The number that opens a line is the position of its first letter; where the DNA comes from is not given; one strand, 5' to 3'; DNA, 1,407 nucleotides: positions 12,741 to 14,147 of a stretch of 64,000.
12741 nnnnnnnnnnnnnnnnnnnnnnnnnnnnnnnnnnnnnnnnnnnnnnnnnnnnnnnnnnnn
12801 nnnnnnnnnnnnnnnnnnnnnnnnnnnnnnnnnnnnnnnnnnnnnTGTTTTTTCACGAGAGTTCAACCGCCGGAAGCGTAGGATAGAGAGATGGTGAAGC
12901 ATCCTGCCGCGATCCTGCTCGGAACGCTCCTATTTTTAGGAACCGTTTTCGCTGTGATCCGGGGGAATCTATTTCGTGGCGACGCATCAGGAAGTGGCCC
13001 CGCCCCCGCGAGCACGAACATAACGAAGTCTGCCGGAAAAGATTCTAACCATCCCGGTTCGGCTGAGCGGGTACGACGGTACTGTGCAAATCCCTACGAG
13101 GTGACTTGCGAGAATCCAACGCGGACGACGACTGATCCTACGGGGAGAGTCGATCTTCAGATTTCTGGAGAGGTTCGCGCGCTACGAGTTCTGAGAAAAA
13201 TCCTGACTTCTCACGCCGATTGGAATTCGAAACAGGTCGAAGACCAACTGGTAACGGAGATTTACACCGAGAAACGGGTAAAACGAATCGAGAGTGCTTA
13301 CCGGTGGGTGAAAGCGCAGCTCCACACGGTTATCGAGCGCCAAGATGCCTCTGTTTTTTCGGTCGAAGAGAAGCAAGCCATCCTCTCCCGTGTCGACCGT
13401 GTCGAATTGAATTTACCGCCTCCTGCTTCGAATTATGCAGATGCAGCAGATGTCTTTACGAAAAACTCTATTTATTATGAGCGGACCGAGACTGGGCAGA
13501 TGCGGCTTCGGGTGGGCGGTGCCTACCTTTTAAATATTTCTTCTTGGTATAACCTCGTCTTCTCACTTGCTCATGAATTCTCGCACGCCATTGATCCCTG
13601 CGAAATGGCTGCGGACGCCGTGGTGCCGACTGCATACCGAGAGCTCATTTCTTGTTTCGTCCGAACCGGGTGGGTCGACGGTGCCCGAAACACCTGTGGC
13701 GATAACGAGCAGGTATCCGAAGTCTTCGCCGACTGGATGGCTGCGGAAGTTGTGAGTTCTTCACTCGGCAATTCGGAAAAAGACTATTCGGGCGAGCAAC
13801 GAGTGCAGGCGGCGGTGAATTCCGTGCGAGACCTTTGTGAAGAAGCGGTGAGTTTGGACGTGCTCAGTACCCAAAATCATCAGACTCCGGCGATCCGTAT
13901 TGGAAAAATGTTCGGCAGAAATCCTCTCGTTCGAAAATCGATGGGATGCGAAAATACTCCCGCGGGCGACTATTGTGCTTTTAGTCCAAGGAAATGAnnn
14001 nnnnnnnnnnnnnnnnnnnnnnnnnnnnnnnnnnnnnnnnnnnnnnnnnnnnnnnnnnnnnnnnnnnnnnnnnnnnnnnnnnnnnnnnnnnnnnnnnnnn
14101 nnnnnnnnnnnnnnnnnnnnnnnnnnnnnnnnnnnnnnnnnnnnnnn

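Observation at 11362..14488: Four-gene exported module: small lipoprotein, Cys/His-motif secreted protein, HEXXH metallopeptidase and a coupled lipoprotein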

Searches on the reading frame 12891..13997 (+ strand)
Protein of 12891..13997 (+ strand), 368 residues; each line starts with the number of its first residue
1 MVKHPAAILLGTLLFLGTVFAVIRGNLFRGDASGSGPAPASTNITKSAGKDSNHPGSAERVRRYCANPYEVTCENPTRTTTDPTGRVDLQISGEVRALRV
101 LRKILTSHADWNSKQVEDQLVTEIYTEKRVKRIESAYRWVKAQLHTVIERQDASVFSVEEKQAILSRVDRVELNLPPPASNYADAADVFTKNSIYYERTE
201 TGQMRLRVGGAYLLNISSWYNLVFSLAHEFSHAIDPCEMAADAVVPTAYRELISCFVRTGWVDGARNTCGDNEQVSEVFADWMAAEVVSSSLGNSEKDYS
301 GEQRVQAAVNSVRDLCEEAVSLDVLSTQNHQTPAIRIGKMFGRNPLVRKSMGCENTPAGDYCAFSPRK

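Call 3: search_protein_families(library=pfam, proteins=[window:12891-13997:+], max_evalue=1)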
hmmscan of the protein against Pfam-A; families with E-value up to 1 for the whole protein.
window:12891-13997:+ (368 aa): 1 family
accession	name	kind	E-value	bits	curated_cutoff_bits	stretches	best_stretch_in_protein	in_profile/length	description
PF24642.1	DUF7636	-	0.059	13.8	27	1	78-125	41-92/99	Domain of unknown function (DUF7636)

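Call 4: search_protein_families(library=ncbifam, proteins=[window:12891-13997:+], max_evalue=1)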
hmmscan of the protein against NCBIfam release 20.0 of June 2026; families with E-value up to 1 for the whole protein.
window:12891-13997:+ (368 aa): 1 family
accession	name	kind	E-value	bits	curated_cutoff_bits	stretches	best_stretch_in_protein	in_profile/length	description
NF041006.2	cell_div_CdvC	equivalog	0.051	12.5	650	1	80-154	20-90/370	cell division protein CdvC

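Call 6: search_solved_structures(query=window:12891-13997:+, max_evalue=10, show_alignments=2)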
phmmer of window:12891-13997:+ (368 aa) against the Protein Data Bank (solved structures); distinct sequences matched with E-value up to 10: 0.

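Call 8: find_homologous_proteins(query=window:12891-13997:+)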
Query window:12891-13997:+ (368 aa): 102 proteins with E <= 0.001 among 5630 candidates.
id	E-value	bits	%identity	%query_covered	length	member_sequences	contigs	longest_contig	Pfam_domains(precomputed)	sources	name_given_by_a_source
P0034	6.1e-246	833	100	100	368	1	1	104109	-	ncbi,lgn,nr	ncbi:MAG: hypothetical protein H7301_02815 [Cryobacterium sp.]|nr:hypothetical protein [Oligoflexia 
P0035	1.0e-143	497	59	100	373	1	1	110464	-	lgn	-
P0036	1.9e-141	490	59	100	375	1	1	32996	-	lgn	-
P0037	2.9e-126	440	64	80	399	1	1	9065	-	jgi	jgi:hypothetical protein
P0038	5.0e-126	439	54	97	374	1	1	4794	-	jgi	jgi:hypothetical protein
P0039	1.7e-125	437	59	93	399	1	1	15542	-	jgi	jgi:hypothetical protein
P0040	1.5e-120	421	55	94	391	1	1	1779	-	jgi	jgi:hypothetical protein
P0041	8.8e-118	412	59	86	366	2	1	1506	-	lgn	-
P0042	2.0e-107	378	47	99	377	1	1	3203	-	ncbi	-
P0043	7.5e-97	343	48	82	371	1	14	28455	-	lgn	-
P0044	1.7e-96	342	51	82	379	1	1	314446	-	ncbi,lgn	ncbi:hypothetical protein D3C87_125860 [compost metagenome]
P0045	1.6e-94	335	47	84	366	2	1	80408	-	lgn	-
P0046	4.4e-94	334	45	89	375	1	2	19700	-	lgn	-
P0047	1.2e-92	329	42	96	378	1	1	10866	-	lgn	-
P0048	5.0e-91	324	48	81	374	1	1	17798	-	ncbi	-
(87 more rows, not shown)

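Call 15: find_related_loci(query=A2, collection=genome_contigs, flank=10000)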
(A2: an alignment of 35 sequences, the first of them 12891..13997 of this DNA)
Query A2 (368 aa) in genome_contigs; peptide patterns used: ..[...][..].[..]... (x = any residue, [..] = any of these).
141 stretches matched a pattern; 106 encode a relative of the query (tblastn E <= 1e-3); the best 80 are kept; 80 distinct loci.
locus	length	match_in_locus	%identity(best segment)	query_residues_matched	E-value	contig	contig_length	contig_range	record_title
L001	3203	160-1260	47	1-366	6e-118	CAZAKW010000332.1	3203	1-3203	MAG TPA_asm: uncultured Bacteriovoracaceae bacterium isolate SRP329715_co2_196 genome assembly, contig: NODE_54515_lengt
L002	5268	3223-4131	42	65-364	4e-88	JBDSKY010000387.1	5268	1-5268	MAG: Bdellovibrionia bacterium isolate cluster1_bin.357 k127_5898393, whole genome shotgun sequence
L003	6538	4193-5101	45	65-365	1e-86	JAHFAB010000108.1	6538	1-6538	MAG: Bacteriovoracaceae bacterium isolate nzgw165 NODE_9927_length_6539_cov_2.433936, whole genome shotgun sequence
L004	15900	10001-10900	44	62-360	1e-85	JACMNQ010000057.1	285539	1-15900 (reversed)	MAG: Oligoflexia bacterium isolate LF-bin-178 FL-bin-178-contig-k141_1998683, whole genome shotgun sequence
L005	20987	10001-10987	41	31-365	6e-85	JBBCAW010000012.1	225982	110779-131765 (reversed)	Bdellovibrionota bacterium FG-1 24155C00012.1, whole genome shotgun sequence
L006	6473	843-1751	42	65-365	9e-85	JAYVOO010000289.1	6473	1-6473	MAG: Oligoflexia bacterium isolate GL72_DN_concoct_181 GL72_DN_concoct_181_288, whole genome shotgun sequence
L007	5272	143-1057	43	65-367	3e-84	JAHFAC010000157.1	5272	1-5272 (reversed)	MAG: Bacteriovoracaceae bacterium isolate nzgw166 NODE_30422_length_5273_cov_1.872477, whole genome shotgun sequence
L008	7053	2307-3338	41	5-353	9e-84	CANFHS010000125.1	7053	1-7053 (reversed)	MAG: Bacteriovoracaceae bacterium isolate Jr-14may18-18 genome assembly, contig: Jr-14may18-C16989, whole genome shotgun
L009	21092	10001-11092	37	10-367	3e-83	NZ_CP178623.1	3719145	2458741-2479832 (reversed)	Bdellovibrio sp. HCB274 chromosome, complete genome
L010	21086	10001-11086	37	10-367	8e-83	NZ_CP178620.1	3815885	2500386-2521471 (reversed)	Bdellovibrio sp. HCB290 chromosome, complete genome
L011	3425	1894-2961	38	8-364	8e-83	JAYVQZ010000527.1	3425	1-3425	MAG: Deltaproteobacteria bacterium isolate GL72_UP_metabinner_28 GL72_UP_metabinner_28_526, whole genome shotgun sequenc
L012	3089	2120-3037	42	5-318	1e-82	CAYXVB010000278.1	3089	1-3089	MAG TPA_asm: uncultured Bacteriovoracaceae bacterium isolate SRP342105_co1_315 genome assembly, contig: NODE_48304_lengt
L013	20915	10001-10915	42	65-368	5e-81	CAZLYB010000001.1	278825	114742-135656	MAG TPA_asm: uncultured Bacteriovoracaceae bacterium isolate SRP296810_co1_56 genome assembly, contig: NODE_26_length_27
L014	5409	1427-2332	40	64-364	3e-81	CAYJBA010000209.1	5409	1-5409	MAG TPA_asm: uncultured Bacteriovoracaceae bacterium isolate ERP119705_co9_199 genome assembly, contig: NODE_25418_lengt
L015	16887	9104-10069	39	35-364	3e-81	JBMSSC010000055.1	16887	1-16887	MAG: Bdellovibrionia bacterium isolate ARD_V5_S3_100percent_par_metabat.11 NODE_1687_length_16887_cov_4.861336, whole ge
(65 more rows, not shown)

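Call 19: predict_structure(alignment_id=A2)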
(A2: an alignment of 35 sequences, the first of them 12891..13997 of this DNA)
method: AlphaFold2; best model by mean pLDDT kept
length: 368 residues; sequences in the alignment: 35
mean_pLDDT: 88.4   pTM: 0.83
mean pLDDT of the five models: 88.4, 88.3, 87.2, 86.4, 85.9
residues with pLDDT >= 90: 274; 70-90: 50; 50-70: 20; < 50: 24
segments of 3 or more residues with pLDDT < 50: 28-48
pLDDT, mean of each block of 10 residues (from residue 1): 70 89 62 36 45 72 96 92 95 94 98 97 97 98 98 96 97 94 93 94 96 96 98 96 92 96 94 95 98 92 96 83 63 95 96 85 87
secondary structure, 60 per line:
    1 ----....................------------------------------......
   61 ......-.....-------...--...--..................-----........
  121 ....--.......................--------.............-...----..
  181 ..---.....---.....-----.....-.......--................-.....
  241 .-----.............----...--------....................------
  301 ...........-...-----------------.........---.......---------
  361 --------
elements in order: H5-24 H55-66 H68-72 E80-82 E85-87 H90-107 H113-124 H127-149 H158-170 E172-174 H179-182 H186-190 E194-198 E204-208 H210-215 H219-234 H236-241 H247-259 H275-294 H301-311 H333-341 H345-351

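Call 22: fold_search(model_id=the predicted structure, library=pdb)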
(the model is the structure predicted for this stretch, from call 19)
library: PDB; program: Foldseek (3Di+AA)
matches with E <= 10: 123; with E <= 0.001: 3
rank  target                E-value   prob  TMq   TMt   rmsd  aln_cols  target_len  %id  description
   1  3dwb                  1.4e-04  1.00  0.48  0.29   8.8       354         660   11  structure of human ECE-1 complexed with phosphoramidon (released 2008-11-25)
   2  9kn2                  5.5e-04  1.00  0.49  0.29   7.1       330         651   12  Crystallization of zinc metalloproteinase PepO from Porphyromonas gingivalis (released 2025-10-01)
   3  9fma                  9.7e-04  1.00  0.49  0.29   8.0       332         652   11  Structure of Porphyromonas gingivalis endopeptidase (PgPepO) (released 2025-12-17)
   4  4iuw                  1.2e-03  1.00  0.47  0.29   7.4       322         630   12  Crystal structure of PEPO from Lactobacillus rhamnosis HN001 (DR20) (released 2013-03-20)
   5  6svy                  1.7e-03  1.00  0.49  0.28   6.1       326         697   10  Crystal structure of Neprilysin in complex with Sampatrilat-ASP. (released 2020-05-13)
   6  6sh1_AAA              2.6e-03  1.00  0.51  0.29   6.6       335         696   10  Crystal structure of substrate-free human neprilysin E584D. (released 2019-09-25)
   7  6suk                  3.5e-03  1.00  0.51  0.29   6.5       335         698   10  Crystal structure of Neprilysin in complex with Omapatrilat. (released 2020-05-13)
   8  1dmt                  4.6e-03  1.00  0.50  0.29   6.2       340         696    9  STRUCTURE OF HUMAN NEUTRAL ENDOPEPTIDASE COMPLEXED WITH PHOSPHORAMIDON (released 2000-12-20)
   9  3c37_B                2.8e-01  0.30  0.17  0.28  16.9       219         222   12  X-ray structure of the putative Zn-dependent peptidase Q74D82 at the resolution 1.7 A. Northeast Structural Genomics C (released 2008-02-12)
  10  9mri_D                4.5e-01  0.09  0.13  0.18  21.3       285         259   14  X-ray crystal structure of Streptomyces cacaoi PolF bound to Zn(II) (released 2025-10-22)
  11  1pwp_A                6.3e-01  0.14  0.20  0.12  15.2       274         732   10  Crystal Structure of the Anthrax Lethal Factor complexed with Small Molecule Inhibitor NSC 12155 (released 2004-01-13)
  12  6j8w_A                1.0e+00  0.06  0.13  0.17  17.7       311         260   10  Structure of MOEN5-SSO7D fusion protein in complex with lig 1 (released 2019-04-17)
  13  1r42_A                1.2e+00  0.03  0.13  0.09  22.9       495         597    9  Native Human Angiotensin Converting Enzyme-Related Carboxypeptidase (ACE2) (released 2004-02-03)
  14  1pwu_A                1.3e+00  0.15  0.21  0.12  13.3       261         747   11  Crystal Structure of Anthrax Lethal Factor complexed with (3-(N-hydroxycarboxamido)-2-isobutylpropanoyl-Trp-methylamid (released 2004-02-03)
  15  7ldg_C                1.3e+00  0.04  0.11  0.15  19.2       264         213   13  Crystal structure of the MEILB2-BRCA2 complex (released 2021-08-11)
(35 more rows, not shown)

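Call 27: search_solved_structures(query=A2, max_evalue=10, show_alignments=3)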
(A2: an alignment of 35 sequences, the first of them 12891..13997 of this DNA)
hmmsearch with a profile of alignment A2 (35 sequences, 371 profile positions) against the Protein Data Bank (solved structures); distinct sequences matched with E-value up to 10: 0.

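Call 62: search_protein_representatives(alignment_id=A2)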
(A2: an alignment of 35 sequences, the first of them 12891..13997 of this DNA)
Query: 35 sequences, 371 profile positions. Proteins with E-value up to 0.001 (for the whole library): 1172; up to 1e-10: 489; up to 1e-30: 52. The best 150 are listed.
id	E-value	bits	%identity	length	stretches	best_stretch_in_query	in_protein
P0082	5.5e-143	493.1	-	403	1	38-366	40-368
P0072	8.7e-141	485.8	-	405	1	13-357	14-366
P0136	7.6e-135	466.3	-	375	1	38-367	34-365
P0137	3.1e-131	454.4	-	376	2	38-295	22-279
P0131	4.1e-125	434.3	-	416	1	30-366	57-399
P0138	1.1e-121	423.0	-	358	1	109-363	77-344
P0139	6.0e-120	417.3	-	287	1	93-367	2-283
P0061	9.2e-117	406.8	-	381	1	13-367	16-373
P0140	1.0e-116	406.6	-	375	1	15-369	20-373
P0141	5.3e-115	401.0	-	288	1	76-364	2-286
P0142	1.7e-114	399.3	-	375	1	58-363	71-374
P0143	2.0e-111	389.2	-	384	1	12-365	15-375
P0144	2.5e-111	388.9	-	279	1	97-366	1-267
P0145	2.1e-108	379.3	-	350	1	60-367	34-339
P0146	1.3e-107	376.7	-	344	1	38-365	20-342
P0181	9.0e-32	127.1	-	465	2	113-362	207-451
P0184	3.4e-30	121.9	-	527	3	100-236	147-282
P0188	2.2e-27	112.6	-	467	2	137-363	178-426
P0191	1.9e-26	109.6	-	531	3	269-364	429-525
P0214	1.5e-22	96.8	-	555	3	269-363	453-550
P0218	2.2e-22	96.2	-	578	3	269-366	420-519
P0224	6.5e-22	94.6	-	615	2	211-365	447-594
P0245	3.7e-21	92.2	-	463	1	207-365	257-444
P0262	1.8e-20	89.9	-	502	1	186-363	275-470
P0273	2.5e-20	89.4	-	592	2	268-365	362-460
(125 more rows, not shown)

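Call 64: search_protein_families(library=pfam, proteins=[P0181, P0184, P0188, P0191, P0214, P0224, P0218, P0245, P0262, P0273], max_evalue=0.01)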
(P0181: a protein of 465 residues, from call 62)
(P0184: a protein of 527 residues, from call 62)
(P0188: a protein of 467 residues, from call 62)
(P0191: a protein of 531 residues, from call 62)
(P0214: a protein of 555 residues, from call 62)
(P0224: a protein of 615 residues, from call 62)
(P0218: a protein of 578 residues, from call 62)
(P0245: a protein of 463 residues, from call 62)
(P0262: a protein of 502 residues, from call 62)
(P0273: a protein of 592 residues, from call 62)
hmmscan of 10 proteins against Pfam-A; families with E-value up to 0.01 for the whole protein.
P0181 (465 aa): 0 families

P0184 (527 aa): 0 families

P0188 (467 aa): 0 families

P0191 (531 aa): 0 families

P0214 (555 aa): 1 family
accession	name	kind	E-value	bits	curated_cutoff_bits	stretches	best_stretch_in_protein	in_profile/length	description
PF01431.27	Peptidase_M13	-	0.0037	17.3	24.5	0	490-539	146-192/205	Peptidase family M13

P0224 (615 aa): 0 families

P0218 (578 aa): 0 families

P0245 (463 aa): 0 families

P0262 (502 aa): 0 families

P0273 (592 aa): 1 family
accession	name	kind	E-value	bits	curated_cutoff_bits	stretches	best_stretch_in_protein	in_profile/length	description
PF01447.24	Peptidase_M4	-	0.0058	17.5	22.4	1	193-270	67-143/145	Thermolysin metallopeptidase, catalytic domain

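Call 65: list_cluster_members(proteins=[P0181, P0184, P0188, P0191, P0214, P0224, P0218, P0245, P0262, P0273])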
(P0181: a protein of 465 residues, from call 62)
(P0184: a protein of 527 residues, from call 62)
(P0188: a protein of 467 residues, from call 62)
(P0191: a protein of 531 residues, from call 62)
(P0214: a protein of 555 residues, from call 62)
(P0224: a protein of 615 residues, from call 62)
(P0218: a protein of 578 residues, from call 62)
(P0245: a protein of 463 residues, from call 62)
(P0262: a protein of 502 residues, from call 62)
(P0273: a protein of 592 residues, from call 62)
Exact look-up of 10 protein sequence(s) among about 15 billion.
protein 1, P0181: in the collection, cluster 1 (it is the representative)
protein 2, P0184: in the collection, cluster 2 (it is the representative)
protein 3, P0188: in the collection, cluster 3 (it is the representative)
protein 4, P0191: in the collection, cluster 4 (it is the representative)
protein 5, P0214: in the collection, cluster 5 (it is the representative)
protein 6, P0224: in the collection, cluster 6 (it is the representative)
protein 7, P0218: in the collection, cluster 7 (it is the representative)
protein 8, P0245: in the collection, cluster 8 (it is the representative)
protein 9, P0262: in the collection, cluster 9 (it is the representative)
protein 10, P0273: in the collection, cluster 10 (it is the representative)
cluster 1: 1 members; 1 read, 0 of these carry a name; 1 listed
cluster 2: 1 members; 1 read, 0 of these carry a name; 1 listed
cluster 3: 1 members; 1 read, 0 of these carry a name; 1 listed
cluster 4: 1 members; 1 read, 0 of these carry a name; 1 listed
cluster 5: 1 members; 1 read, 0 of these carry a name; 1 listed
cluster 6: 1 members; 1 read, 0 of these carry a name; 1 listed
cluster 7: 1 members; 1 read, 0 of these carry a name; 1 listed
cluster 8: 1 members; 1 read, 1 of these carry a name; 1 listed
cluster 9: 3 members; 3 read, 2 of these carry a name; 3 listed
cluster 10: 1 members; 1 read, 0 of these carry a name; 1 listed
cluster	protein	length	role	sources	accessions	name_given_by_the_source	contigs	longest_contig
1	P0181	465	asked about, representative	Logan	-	-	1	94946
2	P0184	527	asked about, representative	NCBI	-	-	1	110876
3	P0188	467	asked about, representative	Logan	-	-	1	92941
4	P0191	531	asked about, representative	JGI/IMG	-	-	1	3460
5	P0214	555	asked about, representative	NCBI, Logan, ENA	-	-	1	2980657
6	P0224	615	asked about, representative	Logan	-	-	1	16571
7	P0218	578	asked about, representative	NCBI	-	-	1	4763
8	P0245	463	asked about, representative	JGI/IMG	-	hypothetical protein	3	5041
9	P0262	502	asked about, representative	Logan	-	-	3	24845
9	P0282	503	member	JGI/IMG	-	hypothetical protein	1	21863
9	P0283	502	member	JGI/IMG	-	hypothetical protein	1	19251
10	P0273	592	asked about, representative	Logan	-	-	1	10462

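Call 75: find_encoding_contigs(protein=P0035, flank=8000, max_places=1)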
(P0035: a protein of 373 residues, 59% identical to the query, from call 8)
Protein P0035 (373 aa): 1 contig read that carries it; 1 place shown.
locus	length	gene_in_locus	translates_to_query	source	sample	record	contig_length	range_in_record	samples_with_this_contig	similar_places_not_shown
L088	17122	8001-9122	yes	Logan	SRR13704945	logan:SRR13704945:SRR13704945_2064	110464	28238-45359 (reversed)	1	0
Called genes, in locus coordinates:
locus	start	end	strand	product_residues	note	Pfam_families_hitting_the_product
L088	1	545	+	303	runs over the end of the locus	PF02899:Phage_int_SAM_1, PF00589:Phage_integrase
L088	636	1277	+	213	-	PF09335:VTT_dom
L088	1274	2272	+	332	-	PF00246:Peptidase_M14, PF24827:AstE_AspA_cat (faint)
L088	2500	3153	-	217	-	-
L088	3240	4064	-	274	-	PF01435:Peptidase_M48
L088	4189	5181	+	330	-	PF01656:CbiA (faint), PF03308:MeaB, PF00448:SRP54 (weak), PF02492:cobW (weak)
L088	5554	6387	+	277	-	PF00669:Flagellin_N, PF00700:Flagellin_C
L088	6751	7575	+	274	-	PF00669:Flagellin_N, PF00700:Flagellin_C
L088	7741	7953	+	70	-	-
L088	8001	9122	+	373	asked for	-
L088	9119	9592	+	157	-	-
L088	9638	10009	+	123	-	-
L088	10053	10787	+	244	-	PF00149:Metallophos (weak), PF12850:Metallophos_2 (faint)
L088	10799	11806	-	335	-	PF03631:Virul_fac_BrkB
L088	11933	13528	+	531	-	PF01645:Glu_synthase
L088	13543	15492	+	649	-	PF10136:SpecificRecomb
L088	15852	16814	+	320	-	-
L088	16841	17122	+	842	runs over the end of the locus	PF08206:OB_RNB, PF00773:RNB, PF00575:S1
